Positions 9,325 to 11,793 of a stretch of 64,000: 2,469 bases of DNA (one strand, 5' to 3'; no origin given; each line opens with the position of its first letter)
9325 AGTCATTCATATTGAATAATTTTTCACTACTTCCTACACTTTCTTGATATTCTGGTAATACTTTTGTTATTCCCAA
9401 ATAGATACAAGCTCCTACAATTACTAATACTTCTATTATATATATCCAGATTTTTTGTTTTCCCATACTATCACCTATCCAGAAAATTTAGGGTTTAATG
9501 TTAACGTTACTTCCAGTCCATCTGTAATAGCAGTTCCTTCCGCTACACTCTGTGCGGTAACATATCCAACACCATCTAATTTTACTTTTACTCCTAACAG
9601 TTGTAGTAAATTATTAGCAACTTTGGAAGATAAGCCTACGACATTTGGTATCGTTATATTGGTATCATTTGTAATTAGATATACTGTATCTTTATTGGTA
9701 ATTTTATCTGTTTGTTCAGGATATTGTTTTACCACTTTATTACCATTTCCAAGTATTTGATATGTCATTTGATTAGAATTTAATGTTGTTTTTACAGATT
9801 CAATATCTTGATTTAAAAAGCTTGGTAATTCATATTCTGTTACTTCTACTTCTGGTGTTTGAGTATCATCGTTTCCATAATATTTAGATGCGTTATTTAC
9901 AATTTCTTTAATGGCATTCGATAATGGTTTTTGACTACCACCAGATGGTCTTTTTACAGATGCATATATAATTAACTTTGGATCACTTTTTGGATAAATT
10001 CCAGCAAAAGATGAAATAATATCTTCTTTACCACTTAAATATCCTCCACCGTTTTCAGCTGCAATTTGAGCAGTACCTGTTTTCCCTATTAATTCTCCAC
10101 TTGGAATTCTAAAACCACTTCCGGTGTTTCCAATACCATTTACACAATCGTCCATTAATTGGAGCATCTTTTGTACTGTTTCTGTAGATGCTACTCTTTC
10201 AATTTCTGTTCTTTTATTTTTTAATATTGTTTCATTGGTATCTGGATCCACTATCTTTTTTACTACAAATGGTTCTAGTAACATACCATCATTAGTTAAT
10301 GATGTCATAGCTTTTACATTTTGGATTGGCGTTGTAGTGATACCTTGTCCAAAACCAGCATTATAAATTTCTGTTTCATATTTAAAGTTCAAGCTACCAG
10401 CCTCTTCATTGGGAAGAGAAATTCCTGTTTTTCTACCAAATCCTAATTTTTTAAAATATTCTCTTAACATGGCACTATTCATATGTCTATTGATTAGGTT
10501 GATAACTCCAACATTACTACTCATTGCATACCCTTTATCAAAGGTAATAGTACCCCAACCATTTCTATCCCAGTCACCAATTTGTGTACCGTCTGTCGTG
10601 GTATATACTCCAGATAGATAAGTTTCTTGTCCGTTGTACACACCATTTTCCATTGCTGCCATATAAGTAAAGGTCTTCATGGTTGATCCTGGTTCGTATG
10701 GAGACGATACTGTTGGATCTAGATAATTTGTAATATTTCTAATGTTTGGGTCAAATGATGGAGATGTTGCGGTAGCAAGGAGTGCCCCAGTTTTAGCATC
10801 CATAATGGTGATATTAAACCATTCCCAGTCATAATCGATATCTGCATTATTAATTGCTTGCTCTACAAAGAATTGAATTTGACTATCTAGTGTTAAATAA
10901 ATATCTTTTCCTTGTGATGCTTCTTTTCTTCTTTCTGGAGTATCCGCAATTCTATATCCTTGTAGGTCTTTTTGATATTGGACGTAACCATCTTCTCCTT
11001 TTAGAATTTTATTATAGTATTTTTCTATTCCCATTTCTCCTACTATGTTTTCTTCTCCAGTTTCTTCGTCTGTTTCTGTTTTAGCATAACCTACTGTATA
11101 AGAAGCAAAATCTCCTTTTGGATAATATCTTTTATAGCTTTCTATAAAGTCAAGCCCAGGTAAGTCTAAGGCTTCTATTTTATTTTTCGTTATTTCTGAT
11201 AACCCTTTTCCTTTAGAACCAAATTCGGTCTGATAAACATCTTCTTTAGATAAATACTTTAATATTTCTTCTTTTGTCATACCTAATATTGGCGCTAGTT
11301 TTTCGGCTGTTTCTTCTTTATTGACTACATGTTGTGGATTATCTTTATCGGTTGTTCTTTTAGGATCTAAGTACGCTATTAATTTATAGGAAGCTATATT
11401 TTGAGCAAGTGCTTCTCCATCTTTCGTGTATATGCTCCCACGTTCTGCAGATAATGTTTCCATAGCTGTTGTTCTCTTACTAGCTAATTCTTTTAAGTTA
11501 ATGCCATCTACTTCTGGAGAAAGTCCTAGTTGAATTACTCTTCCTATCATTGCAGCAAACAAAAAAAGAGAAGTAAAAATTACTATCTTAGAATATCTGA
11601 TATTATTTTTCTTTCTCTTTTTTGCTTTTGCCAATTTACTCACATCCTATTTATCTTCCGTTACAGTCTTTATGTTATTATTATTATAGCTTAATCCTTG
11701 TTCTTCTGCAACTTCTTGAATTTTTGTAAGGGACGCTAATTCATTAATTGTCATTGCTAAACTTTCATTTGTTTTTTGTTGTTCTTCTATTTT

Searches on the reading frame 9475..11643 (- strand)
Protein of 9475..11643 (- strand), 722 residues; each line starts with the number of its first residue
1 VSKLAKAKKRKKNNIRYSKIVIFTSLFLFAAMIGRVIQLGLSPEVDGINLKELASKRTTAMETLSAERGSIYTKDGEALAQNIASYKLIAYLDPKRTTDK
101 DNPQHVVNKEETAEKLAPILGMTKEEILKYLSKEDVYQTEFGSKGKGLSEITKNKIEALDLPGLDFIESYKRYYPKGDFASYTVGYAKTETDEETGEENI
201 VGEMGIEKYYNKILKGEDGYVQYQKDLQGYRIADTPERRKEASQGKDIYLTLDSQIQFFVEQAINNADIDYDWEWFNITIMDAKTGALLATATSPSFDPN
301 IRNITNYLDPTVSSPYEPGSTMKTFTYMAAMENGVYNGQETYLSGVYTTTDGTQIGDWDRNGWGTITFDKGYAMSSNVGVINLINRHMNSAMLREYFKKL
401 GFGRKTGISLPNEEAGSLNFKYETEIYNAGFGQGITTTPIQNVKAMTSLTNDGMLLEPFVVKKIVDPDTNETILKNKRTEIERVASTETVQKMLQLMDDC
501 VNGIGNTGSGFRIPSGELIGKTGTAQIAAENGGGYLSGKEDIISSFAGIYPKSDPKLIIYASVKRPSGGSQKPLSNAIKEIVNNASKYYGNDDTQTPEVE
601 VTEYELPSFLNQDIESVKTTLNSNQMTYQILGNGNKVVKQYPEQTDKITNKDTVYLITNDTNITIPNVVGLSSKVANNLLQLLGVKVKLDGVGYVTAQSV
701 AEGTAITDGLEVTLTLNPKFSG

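Call 7: search_protein_families(library=pfam, max_evalue=0.001, proteins=[window:9475-11643:-])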
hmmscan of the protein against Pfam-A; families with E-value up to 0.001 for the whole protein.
window:9475-11643:- (722 aa): 4 families
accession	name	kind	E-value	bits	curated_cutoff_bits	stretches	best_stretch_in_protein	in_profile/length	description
PF00905.27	Transpeptidase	-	8.2e-65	219.4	22.1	1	278-572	3-288/299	Penicillin binding protein transpeptidase domain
PF03717.20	PBP_dimer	-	1.1e-26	94.8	24.4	1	65-233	3-177/180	Penicillin-binding Protein dimerisation domain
PF03793.24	PASTA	-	1.8e-16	60.3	23.2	2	663-717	1-63/64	PASTA domain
PF21922.1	PBP_dimer_2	-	0.0004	21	27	0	169-224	22-67/83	Penicillin binding protein A dimerisation domain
